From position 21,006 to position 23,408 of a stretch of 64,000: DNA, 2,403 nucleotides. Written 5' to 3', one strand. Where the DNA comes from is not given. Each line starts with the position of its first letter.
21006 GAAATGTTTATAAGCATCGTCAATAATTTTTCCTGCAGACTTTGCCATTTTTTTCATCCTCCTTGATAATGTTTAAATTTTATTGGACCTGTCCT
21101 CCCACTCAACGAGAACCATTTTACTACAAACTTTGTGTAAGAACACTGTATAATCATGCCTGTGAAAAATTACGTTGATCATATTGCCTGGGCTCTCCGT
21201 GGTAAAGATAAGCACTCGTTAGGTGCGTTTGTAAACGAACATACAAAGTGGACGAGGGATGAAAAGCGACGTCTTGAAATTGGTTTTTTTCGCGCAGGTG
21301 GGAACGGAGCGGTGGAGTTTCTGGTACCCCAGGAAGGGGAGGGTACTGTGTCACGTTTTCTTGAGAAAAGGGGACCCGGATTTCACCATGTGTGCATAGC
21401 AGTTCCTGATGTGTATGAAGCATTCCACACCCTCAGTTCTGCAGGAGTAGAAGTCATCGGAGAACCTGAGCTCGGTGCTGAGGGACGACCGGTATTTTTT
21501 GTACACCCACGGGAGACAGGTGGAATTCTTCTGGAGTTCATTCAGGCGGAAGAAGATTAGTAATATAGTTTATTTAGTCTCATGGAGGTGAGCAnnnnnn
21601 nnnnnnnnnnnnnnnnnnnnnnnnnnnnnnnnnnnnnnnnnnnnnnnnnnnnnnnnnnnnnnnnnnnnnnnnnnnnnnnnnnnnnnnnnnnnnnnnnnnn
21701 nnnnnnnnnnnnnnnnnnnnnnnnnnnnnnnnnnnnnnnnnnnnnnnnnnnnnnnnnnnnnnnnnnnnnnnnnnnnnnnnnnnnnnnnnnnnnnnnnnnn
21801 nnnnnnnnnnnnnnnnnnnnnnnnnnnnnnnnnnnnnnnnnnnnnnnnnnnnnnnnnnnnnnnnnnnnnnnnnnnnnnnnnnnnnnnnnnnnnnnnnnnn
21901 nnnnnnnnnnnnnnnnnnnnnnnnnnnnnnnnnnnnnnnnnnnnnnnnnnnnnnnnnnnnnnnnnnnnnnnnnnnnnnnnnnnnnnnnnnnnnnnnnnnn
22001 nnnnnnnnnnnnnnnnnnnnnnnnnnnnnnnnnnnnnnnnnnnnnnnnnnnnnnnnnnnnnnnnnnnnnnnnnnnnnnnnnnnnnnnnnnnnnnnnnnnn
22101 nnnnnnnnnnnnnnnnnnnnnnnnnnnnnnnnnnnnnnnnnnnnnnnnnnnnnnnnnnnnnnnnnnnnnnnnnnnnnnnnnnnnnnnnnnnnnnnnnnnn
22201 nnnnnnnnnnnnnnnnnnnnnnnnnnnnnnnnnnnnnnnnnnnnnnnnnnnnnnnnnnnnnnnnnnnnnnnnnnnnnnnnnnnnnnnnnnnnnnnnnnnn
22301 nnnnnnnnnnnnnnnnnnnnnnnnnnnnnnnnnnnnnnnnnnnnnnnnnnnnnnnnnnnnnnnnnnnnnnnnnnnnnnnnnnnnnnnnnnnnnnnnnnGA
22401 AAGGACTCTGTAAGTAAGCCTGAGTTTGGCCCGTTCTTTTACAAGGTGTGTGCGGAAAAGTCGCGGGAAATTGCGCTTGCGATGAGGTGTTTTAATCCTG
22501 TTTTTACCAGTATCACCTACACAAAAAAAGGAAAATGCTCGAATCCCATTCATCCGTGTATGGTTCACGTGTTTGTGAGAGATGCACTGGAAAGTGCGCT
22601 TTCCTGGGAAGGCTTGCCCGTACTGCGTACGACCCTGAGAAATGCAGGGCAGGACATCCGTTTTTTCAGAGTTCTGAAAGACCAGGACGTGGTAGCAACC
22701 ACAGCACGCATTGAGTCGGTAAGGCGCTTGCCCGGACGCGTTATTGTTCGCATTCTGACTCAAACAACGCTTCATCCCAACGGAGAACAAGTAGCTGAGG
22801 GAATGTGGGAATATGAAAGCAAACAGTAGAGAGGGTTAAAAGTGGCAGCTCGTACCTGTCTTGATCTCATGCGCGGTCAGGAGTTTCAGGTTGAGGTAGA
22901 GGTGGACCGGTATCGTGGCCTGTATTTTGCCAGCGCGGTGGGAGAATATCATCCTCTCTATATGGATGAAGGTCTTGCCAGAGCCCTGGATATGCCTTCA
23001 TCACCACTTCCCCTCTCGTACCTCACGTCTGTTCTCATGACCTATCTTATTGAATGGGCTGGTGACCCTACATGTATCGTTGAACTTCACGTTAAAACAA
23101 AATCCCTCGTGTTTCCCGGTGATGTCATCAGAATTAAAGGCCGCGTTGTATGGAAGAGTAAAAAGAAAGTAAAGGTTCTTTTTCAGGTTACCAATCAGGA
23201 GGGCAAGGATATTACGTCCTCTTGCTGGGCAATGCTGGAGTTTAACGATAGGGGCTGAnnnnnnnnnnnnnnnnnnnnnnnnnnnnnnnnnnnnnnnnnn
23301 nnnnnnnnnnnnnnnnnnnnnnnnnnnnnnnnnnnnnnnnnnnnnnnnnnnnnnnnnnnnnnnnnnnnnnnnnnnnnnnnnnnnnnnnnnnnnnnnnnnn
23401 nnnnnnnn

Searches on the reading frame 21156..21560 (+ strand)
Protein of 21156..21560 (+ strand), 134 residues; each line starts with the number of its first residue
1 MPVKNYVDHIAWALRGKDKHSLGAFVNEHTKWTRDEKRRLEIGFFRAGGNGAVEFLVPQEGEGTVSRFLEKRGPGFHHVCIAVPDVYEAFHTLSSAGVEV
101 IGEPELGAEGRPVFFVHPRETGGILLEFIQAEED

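Call 93: search_protein_families(library=pfam, proteins=[window:21156-21560:+], max_evalue=0.001)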
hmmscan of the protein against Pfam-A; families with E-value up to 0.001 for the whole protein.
window:21156-21560:+ (134 aa): 2 families
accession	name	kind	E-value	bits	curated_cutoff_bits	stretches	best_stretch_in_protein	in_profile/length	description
PF13669.12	Glyoxalase_4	-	2.7e-11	44.2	27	1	9-115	2-109/109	Glyoxalase/Bleomycin resistance protein/Dioxygenase superfamily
PF00903.31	Glyoxalase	-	1.8e-08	35.2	20.6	1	22-128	23-121/121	Glyoxalase/Bleomycin resistance protein/Dioxygenase superfamily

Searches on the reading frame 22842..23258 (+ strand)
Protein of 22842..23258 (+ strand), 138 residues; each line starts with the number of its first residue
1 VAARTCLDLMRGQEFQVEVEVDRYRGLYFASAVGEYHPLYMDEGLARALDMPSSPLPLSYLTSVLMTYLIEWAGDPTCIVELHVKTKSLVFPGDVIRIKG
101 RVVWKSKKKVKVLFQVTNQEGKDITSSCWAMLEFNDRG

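Call 93: search_protein_families(library=pfam, proteins=[window:22842-23258:+], max_evalue=0.001)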
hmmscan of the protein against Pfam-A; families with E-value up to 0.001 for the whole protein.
window:22842-23258:+ (138 aa): 2 families
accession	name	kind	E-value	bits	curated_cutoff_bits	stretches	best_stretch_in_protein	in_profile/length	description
PF13452.11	FAS1_DH_region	-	9.6e-06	26.2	22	1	17-94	10-80/132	FAS1-like, dehydratase domain region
PF01575.25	MaoC_dehydratas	-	0.00022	21.3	27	1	14-119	11-118/123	MaoC like domain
